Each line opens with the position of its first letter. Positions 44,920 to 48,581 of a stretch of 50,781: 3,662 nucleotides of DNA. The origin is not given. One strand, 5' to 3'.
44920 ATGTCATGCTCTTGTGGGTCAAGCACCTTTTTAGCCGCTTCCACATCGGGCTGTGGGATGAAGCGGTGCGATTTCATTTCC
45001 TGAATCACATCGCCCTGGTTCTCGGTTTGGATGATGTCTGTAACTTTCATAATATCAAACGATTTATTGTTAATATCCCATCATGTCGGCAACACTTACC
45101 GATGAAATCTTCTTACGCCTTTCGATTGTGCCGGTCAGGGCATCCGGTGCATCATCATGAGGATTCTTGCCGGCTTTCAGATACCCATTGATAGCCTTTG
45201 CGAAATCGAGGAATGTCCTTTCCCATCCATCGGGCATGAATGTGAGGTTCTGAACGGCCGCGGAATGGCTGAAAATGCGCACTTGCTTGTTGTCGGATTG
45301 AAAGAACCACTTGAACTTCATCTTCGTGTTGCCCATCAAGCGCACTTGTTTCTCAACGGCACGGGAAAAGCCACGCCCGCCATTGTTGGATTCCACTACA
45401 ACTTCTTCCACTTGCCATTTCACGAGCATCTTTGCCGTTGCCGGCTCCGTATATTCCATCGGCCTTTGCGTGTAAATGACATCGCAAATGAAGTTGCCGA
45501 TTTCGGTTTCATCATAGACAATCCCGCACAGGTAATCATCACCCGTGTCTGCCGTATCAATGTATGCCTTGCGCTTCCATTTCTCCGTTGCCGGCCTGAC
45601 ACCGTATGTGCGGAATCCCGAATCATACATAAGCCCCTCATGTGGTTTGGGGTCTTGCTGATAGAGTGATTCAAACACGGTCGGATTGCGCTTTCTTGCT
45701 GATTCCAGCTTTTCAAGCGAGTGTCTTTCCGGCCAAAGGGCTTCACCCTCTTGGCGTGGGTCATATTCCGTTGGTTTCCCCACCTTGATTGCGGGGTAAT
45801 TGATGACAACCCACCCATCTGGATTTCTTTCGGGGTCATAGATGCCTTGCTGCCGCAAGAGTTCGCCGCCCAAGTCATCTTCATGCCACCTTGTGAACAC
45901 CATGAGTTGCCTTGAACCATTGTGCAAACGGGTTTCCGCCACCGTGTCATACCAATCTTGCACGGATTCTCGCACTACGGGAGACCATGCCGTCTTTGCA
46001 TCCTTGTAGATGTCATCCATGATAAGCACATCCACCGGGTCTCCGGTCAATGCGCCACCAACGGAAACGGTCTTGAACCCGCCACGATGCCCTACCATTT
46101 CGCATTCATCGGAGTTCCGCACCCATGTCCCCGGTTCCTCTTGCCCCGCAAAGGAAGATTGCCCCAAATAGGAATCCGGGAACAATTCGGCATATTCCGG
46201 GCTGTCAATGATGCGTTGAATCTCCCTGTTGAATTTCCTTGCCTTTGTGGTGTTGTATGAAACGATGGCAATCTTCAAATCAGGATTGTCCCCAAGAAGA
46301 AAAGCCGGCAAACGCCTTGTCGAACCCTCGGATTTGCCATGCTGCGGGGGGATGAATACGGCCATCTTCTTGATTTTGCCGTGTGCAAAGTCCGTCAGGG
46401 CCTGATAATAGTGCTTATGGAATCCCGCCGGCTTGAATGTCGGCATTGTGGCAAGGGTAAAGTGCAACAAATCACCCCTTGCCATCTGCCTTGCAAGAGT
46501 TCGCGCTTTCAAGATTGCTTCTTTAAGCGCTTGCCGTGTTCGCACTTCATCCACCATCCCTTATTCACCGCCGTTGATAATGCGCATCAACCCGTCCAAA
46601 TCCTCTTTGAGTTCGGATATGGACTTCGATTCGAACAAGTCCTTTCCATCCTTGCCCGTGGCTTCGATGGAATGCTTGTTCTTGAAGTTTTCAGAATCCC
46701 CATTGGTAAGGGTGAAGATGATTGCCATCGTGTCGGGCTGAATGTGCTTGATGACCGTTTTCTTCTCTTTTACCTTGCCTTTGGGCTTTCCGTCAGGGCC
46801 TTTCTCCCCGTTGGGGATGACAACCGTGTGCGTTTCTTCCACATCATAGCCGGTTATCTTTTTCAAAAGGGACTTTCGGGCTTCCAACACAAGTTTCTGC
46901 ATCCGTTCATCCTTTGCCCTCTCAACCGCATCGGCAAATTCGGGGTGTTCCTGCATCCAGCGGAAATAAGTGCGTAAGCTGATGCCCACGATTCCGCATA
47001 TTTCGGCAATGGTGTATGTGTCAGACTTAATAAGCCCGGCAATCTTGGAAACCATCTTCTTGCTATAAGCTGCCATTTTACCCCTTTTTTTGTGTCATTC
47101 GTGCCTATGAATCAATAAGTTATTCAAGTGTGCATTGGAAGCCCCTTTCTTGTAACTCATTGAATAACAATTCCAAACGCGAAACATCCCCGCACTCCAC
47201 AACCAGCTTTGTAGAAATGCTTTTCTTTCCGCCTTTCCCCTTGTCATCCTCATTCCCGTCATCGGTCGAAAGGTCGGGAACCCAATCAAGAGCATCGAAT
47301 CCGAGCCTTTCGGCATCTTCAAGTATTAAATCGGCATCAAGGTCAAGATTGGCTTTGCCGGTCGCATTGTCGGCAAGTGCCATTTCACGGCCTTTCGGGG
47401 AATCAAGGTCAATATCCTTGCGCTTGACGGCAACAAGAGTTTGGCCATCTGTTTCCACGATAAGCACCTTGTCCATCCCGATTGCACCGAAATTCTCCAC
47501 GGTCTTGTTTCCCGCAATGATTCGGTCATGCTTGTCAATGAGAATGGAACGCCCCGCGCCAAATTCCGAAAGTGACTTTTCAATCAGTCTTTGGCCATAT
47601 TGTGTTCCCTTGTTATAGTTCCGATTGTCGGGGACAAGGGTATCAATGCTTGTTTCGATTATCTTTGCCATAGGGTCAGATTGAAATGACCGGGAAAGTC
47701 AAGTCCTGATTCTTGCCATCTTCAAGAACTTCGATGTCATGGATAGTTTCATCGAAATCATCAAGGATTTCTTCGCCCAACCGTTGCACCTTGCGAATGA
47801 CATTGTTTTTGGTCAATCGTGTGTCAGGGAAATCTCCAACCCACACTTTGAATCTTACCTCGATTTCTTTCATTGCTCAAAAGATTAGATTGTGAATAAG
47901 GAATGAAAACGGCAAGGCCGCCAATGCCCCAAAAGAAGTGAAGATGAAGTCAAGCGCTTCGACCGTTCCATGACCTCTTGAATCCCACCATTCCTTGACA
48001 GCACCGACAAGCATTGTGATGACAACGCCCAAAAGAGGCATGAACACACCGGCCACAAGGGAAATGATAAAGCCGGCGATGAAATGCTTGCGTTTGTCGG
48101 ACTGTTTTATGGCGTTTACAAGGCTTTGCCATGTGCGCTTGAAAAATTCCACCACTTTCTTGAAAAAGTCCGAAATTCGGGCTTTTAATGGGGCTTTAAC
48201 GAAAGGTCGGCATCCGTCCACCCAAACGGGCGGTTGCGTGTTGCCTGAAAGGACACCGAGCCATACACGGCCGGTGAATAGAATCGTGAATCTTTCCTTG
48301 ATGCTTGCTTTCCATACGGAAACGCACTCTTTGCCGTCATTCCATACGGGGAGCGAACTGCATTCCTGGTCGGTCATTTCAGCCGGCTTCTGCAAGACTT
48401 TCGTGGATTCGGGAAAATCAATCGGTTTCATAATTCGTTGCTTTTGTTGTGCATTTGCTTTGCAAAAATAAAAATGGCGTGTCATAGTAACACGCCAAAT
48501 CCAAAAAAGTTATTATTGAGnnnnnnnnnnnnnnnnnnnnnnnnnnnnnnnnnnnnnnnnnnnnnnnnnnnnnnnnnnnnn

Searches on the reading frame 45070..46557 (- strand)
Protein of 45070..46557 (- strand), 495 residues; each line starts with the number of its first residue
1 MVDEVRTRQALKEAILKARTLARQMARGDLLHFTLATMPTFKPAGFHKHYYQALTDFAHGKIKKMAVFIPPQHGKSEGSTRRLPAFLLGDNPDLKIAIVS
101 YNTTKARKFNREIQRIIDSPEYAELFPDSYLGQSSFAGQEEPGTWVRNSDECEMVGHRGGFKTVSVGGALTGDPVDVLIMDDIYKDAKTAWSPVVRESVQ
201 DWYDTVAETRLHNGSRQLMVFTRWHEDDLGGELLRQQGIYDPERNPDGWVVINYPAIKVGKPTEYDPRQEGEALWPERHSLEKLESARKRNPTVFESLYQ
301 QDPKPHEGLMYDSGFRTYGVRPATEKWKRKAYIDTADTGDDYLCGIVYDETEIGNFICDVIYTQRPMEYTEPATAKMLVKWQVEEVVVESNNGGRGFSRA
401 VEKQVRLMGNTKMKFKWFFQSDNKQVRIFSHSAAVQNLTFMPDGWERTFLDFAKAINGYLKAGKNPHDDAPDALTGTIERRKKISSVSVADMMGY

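Call 17: search_dna_similar(query=window:45070-46557:-, collection=phages, mode=protein, max_rows=15)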
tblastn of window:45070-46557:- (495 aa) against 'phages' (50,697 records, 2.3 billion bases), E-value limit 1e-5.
Records with a match: 1700; places in all: 1702; records where one place covers at least 80% of the query: 143.
Best place of each record, by identity: 60-80% 2; <60% 1698.
By first word of the organism name: Mycobacterium 493; Microbacterium 273; Gordonia 167; Bacteriophage 55; Escherichia 49; Acinetobacter 47; Klebsiella 41; Brucella 41; Lactococcus 40; Helicobacter 38; and 83 more.
By host as written in the record: Mycobacterium smegmatis mc2 155 345; Gordonia terrae 3612 129; Microbacterium foliorum NRRL B-24224 SEA 111; Microbacterium foliorum NRRL B-24224 104; Mycobacterium smegmatis mc#155 83; - 77; Helicobacter pylori 29; Microbacterium paraoxydans NWU1 27; and 317 more.
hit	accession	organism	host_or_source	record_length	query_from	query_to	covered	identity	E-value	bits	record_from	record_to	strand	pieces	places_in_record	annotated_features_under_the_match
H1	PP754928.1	Porphyromonas phage phage005b_ATCC49417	Porphyromonas gingivalis ATCC 49417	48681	3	494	99%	69.0%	0e+0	714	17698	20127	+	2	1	terminase large subunit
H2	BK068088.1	Porphyromonas phage phage005a_ATCC49417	Porphyromonas gingivalis ATCC 49417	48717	3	494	99%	69.0%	0e+0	714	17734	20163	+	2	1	terminase LSU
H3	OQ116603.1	Bacteroides phage vB_BfrS_UZM3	Bacteroides fragilis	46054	5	480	96%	41.9%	4e-114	376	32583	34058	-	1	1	terminase large subunit | Rnase E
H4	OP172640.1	Alistipes phage AS73P1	Alistipes shahii DA73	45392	21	480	93%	43.2%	1e-108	360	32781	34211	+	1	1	hypothetical protein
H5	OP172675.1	Bacteroides phage BF698P1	Bacteroides fragilis DA698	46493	21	480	93%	43.1%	5e-113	373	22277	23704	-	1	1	hypothetical protein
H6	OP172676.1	Bacteroides phage BF698P3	Bacteroides fragilis DA698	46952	21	480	93%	43.1%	5e-113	373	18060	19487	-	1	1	hypothetical protein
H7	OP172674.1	Bacteroides phage BF695P3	Bacteroides fragilis DA695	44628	21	480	93%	42.9%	1e-111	369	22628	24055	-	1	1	hypothetical protein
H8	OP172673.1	Bacteroides phage BF695P2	Bacteroides fragilis DA695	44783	21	480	93%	42.9%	1e-111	369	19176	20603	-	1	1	hypothetical protein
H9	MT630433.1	Bacteroides phage vB_BfrS_23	Bacteroides fragilis GB124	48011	21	480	93%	42.8%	4e-113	373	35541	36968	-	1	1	terminase large subunit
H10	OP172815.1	Parabacteroides phage PD491P1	Parabacteroides distasonis DA491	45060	21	480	93%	42.8%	9e-106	352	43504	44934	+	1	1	hypothetical protein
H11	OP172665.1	Bacteroides phage BF344P1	Bacteroides fragilis BSC344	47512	21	480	93%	42.6%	7e-112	369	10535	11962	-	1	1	hypothetical protein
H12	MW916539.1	Bacteroides phage GEC_vB_Bfr_VA7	Bacteroides fragilis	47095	21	480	93%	42.6%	3e-111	368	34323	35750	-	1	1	putative terminase large subunit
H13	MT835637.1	Bacteriophage sp.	human fecal samples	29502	21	480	93%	42.5%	8e-110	363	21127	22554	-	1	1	record has no annotation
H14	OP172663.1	Bacteroides phage BF10P2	Bacteroides fragilis CSC10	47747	21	480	93%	42.4%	3e-112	370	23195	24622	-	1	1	hypothetical protein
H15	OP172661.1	Bacteroides phage BF8P1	Bacteroides fragilis TSN8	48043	21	480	93%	42.4%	3e-112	370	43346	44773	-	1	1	hypothetical protein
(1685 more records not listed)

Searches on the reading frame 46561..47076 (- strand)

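Call 43: search_protein_families(library=pfam, proteins=[window:46561-47076:-], max_evalue=0.001)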
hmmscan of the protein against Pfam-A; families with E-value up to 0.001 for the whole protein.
window:46561-47076:- (171 aa): 2 families
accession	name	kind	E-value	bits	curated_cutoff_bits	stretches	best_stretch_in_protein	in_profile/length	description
PF13022.12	HTH_Tnp_1_2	-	2e-07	31.6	27.9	1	15-76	18-81/122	Helix-turn-helix of insertion element transposase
PF20901.3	Sf6_terminase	-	5.4e-06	26.9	27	1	4-68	1-65/106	Bacteriophage Sf6, terminase small subunit-like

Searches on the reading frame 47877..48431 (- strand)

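Call 31: search_protein_families(library=phrogs, proteins=[window:47877-48431:-], max_evalue=0.001)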
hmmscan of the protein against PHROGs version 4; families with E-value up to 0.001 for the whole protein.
window:47877-48431:- (184 aa): 2 families
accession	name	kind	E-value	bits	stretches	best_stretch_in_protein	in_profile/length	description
phrog_25433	-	unknown function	2.3e-05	25.2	1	3-77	129-208/210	-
phrog_38535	-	unknown function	0.00049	21.5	1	104-179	4-77/82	-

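Call 43: search_protein_families(library=pfam, proteins=[window:47877-48431:-], max_evalue=0.001)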
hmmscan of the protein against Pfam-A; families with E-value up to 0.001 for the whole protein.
window:47877-48431:- (184 aa): 0 families
